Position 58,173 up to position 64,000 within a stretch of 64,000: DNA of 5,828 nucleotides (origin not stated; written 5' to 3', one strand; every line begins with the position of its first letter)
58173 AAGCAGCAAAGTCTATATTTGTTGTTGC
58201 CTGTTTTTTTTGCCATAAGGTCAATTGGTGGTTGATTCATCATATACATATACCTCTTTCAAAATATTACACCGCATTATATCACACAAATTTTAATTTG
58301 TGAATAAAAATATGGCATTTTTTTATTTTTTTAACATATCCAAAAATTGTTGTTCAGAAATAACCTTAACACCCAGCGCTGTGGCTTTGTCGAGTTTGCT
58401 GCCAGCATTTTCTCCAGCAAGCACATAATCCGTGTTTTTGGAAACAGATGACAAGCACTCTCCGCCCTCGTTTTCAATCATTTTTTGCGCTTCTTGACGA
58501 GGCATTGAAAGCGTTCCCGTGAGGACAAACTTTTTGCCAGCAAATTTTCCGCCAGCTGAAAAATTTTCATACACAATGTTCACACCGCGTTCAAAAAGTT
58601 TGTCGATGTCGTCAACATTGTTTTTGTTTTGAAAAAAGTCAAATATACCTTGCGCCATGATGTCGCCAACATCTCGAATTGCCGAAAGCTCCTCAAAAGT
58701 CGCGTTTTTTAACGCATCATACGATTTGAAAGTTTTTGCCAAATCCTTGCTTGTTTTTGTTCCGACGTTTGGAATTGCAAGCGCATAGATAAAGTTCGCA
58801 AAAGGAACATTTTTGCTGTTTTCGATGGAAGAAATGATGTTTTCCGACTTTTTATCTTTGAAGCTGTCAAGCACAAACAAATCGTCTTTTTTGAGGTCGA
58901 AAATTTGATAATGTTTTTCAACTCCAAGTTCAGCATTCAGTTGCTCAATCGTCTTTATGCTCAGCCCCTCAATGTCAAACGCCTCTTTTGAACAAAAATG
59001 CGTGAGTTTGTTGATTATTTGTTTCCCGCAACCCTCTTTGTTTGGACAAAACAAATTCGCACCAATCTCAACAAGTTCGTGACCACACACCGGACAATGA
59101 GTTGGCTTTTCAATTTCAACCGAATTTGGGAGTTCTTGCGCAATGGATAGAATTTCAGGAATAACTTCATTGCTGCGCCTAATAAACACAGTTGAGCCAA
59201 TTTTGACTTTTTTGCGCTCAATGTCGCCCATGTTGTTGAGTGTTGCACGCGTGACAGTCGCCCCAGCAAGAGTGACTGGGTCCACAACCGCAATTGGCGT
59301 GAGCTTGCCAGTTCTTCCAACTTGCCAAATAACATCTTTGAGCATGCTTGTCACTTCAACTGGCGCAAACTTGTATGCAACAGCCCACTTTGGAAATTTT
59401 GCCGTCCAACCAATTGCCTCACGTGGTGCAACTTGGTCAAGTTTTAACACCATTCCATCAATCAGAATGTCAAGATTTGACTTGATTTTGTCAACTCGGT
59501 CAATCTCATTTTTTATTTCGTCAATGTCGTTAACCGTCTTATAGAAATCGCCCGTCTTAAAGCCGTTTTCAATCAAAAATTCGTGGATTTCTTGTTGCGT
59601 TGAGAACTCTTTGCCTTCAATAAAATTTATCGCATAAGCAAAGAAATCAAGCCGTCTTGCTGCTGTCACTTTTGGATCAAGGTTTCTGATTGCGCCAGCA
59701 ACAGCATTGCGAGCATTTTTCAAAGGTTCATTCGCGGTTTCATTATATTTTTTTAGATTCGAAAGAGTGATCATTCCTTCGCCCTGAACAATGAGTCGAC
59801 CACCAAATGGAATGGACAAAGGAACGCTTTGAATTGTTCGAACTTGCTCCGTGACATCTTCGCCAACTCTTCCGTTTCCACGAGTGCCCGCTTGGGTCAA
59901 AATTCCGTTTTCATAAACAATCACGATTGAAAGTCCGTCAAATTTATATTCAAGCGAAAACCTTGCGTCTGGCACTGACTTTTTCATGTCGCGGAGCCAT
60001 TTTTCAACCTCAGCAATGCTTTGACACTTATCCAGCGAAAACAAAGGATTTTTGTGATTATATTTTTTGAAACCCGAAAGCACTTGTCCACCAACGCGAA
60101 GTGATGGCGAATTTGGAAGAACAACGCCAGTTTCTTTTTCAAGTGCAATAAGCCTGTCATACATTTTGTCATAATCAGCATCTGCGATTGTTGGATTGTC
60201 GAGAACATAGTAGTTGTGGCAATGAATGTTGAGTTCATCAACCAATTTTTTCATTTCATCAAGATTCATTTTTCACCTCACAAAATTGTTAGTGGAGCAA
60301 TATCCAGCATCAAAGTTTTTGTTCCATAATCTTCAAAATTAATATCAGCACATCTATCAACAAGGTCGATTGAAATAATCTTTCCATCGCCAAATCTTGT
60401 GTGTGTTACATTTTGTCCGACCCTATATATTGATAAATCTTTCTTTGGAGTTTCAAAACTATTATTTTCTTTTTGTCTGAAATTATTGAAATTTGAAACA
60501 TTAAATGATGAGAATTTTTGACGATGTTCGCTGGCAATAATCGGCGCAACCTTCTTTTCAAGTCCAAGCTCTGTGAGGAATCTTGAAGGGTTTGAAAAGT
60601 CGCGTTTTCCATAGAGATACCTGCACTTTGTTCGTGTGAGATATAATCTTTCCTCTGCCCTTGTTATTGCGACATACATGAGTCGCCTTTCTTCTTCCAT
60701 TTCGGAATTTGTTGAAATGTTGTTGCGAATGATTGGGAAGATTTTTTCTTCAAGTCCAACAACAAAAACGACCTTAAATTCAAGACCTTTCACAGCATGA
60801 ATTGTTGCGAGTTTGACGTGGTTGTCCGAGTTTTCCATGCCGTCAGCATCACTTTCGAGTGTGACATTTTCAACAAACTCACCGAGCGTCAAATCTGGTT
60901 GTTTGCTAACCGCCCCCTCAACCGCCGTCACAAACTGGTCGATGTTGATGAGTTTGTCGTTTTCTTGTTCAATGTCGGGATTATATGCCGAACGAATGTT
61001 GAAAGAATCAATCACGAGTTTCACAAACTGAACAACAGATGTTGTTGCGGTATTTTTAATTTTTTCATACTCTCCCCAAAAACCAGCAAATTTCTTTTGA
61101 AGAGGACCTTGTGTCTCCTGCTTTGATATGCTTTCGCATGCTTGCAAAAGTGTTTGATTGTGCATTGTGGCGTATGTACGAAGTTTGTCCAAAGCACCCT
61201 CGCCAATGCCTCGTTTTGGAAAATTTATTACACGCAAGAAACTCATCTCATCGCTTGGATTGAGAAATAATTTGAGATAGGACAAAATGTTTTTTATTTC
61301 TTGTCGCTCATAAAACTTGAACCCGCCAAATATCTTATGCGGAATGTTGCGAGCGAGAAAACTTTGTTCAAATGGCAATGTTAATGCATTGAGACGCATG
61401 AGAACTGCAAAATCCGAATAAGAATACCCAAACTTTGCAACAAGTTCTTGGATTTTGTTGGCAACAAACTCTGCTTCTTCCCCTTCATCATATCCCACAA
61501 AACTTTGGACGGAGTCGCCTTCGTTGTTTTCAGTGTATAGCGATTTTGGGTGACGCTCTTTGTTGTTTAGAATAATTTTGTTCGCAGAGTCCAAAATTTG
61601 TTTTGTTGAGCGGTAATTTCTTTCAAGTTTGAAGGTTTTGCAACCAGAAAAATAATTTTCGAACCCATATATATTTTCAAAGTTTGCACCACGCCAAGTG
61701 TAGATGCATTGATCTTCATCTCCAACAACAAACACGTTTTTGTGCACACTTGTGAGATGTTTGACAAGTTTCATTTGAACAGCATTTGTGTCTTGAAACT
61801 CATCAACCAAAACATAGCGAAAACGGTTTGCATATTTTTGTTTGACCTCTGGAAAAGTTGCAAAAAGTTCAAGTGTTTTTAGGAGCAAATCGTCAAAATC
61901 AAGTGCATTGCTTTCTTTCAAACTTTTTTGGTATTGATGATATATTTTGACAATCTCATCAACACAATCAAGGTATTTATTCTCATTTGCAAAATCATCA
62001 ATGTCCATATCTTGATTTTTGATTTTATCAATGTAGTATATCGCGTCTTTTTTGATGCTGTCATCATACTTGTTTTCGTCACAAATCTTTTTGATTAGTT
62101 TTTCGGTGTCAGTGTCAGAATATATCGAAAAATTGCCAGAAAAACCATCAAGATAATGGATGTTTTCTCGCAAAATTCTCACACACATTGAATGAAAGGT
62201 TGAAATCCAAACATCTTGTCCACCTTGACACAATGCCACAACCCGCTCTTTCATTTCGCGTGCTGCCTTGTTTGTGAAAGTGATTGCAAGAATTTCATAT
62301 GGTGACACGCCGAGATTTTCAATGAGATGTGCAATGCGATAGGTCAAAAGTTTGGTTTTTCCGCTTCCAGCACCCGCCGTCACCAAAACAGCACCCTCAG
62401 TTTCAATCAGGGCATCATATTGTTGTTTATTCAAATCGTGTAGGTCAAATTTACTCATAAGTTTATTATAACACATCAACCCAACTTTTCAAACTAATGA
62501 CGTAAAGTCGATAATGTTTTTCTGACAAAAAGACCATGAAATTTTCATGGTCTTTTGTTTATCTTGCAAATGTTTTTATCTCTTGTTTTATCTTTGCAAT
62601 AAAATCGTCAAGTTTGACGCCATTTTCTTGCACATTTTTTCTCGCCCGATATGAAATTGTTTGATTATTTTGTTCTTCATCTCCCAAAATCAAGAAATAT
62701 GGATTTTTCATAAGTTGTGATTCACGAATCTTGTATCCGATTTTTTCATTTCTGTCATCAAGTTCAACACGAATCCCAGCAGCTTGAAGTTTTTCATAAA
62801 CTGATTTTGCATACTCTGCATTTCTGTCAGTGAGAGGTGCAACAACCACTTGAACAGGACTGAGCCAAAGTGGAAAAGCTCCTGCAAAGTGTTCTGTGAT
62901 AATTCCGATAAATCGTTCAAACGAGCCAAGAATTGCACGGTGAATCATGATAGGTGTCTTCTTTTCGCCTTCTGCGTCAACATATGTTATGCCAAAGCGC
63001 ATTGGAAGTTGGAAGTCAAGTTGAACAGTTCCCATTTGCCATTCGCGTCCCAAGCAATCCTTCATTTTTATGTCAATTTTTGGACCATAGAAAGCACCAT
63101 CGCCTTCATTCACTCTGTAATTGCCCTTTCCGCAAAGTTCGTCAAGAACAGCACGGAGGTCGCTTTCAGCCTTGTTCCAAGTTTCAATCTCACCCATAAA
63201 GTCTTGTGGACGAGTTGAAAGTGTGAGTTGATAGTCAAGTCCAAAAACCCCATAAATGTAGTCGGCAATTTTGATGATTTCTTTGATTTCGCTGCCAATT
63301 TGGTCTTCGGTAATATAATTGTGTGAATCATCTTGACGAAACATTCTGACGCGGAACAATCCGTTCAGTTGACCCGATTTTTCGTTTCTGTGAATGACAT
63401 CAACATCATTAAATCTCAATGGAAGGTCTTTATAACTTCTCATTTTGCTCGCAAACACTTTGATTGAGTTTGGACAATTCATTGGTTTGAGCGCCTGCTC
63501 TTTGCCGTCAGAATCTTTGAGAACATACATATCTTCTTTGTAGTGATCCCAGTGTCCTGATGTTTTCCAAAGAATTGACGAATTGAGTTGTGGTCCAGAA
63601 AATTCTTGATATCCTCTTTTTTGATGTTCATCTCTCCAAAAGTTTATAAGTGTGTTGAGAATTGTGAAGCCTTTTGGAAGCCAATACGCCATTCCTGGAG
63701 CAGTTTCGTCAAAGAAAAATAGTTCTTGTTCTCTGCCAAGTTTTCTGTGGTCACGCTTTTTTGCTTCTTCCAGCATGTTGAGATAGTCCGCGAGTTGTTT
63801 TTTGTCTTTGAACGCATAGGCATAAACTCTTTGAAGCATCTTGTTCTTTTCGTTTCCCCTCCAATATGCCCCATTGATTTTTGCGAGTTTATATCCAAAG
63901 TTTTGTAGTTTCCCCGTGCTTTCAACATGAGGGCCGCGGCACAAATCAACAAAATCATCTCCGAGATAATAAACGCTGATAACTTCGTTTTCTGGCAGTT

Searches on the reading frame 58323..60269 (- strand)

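Call 33: search_protein_families(library=pfam, max_evalue=0.00001, proteins=[window:58323-60269:-])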
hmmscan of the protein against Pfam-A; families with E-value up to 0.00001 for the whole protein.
window:58323-60269:- (648 aa): 5 families
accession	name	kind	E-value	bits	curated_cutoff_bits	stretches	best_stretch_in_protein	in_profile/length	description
PF01653.23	DNA_ligase_aden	-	2.4e-68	230.8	27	1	65-303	2-252/253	NAD-dependent DNA ligase adenylation domain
PF03120.22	DNA_ligase_OB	-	2.5e-26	91.8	32.9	1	309-379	3-73/79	NAD-dependent DNA ligase OB-fold domain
PF12826.13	HHH_2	-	8.1e-21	74.4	27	1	493-552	2-61/64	Helix-hairpin-helix motif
PF00533.33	BRCT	-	2.2e-17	63.5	21.3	1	574-646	4-78/78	BRCA1 C Terminus (BRCT) domain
PF14520.12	HHH_5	-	4.5e-06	27.5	27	0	495-543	3-52/57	Helix-hairpin-helix domain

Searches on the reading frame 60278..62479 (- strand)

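Call 33: search_protein_families(library=pfam, max_evalue=0.00001, proteins=[window:60278-62479:-])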
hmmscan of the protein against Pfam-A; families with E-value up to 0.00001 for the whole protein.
window:60278-62479:- (733 aa): 6 families
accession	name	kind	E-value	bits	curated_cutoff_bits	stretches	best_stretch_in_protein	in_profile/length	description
PF00580.27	UvrD-helicase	-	7.2e-87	291.9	23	1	16-277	1-270/271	UvrD/REP helicase N-terminal domain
PF13361.12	UvrD_C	-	4e-69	234.1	25.6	1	284-617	2-348/350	UvrD-like helicase C-terminal domain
PF13245.12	AAA_19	-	3.9e-25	89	25.1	1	27-261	10-132/134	AAA domain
PF13538.12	UvrD_C_2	-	4.2e-10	39.8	27.4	0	590-615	26-52/52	UvrD-like helicase C-terminal domain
PF01443.25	Viral_helicase1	-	1e-09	39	21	0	520-613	152-225/228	Viral superfamily 1 RNA helicase core domain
PF13604.12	AAA_30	-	1.2e-09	38.6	27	0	16-80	2-66/191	AAA domain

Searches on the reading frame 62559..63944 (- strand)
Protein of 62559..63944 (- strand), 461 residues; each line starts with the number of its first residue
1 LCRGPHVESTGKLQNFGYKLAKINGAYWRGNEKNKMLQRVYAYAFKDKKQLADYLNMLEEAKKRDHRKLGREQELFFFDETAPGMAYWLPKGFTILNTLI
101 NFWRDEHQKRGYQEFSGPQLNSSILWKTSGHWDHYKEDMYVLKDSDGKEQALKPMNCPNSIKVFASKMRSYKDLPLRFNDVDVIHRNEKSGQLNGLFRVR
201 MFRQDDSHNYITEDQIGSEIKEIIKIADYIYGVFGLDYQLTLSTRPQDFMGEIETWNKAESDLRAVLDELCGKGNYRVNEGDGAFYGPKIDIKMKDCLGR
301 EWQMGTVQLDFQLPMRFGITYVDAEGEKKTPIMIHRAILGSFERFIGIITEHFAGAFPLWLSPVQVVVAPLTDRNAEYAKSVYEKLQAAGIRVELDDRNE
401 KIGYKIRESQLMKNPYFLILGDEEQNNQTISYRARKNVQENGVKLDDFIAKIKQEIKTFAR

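Call 33: search_protein_families(library=pfam, max_evalue=0.00001, proteins=[window:62559-63944:-])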
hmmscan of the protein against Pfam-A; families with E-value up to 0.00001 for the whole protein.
window:62559-63944:- (461 aa): 3 families
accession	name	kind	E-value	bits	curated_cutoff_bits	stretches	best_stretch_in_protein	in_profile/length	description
PF00587.30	tRNA-synt_2b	-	1.6e-46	159.1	29.3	1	140-353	1-179/179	tRNA synthetase class II core domain (G, H, P, S and T)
PF03129.25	HGTP_anticodon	-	7.3e-25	87.4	21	1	365-454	1-93/94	Anticodon binding domain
PF07973.19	tRNA_SAD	-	2.8e-08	34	24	1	1-41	13-44/44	Threonyl and Alanyl tRNA synthetase second additional domain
